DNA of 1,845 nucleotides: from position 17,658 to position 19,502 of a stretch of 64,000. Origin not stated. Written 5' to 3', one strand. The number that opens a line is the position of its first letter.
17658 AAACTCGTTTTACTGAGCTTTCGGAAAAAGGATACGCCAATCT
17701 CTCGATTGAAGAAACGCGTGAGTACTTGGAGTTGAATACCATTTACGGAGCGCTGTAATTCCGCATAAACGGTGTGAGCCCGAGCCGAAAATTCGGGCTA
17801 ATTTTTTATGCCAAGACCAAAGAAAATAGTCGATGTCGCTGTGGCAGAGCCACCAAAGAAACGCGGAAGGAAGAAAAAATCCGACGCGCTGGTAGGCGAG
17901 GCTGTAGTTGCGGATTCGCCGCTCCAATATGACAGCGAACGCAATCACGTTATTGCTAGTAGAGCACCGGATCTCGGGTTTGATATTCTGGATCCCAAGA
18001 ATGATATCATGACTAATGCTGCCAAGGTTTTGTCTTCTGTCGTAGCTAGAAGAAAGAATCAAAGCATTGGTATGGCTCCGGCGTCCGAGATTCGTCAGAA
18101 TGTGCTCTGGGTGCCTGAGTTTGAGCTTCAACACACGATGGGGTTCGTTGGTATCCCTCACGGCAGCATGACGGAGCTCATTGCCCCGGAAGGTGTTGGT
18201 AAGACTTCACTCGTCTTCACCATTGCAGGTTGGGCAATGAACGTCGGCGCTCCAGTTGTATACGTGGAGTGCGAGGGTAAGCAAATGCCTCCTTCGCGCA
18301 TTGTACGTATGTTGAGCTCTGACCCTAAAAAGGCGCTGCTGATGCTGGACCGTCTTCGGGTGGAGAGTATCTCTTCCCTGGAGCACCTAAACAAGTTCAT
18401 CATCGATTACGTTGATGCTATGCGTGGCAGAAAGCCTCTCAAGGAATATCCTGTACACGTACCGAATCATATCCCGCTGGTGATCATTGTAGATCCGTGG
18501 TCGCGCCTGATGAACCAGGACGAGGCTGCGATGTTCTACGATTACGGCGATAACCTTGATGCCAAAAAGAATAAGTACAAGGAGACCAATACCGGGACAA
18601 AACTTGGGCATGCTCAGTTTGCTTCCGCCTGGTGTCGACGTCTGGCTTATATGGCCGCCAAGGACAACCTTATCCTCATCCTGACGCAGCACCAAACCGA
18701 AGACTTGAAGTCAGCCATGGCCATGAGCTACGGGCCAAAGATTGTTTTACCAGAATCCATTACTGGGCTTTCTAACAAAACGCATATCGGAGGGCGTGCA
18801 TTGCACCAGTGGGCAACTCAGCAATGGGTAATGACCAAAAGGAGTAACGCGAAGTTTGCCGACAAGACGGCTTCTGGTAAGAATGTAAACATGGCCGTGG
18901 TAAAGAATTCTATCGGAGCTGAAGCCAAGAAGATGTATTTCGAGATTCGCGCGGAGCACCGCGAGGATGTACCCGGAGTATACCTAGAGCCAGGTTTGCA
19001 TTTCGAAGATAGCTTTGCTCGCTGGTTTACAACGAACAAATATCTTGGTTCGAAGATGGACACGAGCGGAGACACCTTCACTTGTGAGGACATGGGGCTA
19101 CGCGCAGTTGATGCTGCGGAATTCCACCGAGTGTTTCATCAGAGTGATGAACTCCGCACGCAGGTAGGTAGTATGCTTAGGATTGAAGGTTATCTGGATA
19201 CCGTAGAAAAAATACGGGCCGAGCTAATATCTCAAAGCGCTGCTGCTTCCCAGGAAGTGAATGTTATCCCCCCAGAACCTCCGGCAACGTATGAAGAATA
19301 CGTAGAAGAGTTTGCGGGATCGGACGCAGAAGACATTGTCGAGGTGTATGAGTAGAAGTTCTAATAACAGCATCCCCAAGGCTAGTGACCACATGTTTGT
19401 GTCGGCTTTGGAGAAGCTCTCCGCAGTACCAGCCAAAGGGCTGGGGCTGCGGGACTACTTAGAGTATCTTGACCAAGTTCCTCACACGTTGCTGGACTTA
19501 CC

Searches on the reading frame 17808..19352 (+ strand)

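Call 46: search_protein_families(library=pfam, proteins=[window:17808-19352:+], max_evalue=0.001)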
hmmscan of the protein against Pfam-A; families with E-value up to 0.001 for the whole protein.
window:17808-19352:+ (515 aa): 2 families
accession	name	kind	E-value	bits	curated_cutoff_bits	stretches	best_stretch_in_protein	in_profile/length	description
PF00154.27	RecA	-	3.1e-06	27.3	27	0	104-156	37-89/262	recA bacterial DNA recombination protein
PF13481.12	AAA_25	-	3.3e-05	24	27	1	116-240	30-161/195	AAA domain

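Call 47: search_protein_families(library=phrogs, proteins=[window:17808-19352:+], max_evalue=0.00001)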
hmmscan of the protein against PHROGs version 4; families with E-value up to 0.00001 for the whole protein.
window:17808-19352:+ (515 aa): 1 family
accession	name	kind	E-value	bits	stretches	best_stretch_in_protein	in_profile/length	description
phrog_97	-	other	1e-16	62.3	1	95-374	43-272/506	UvsX-like recombinase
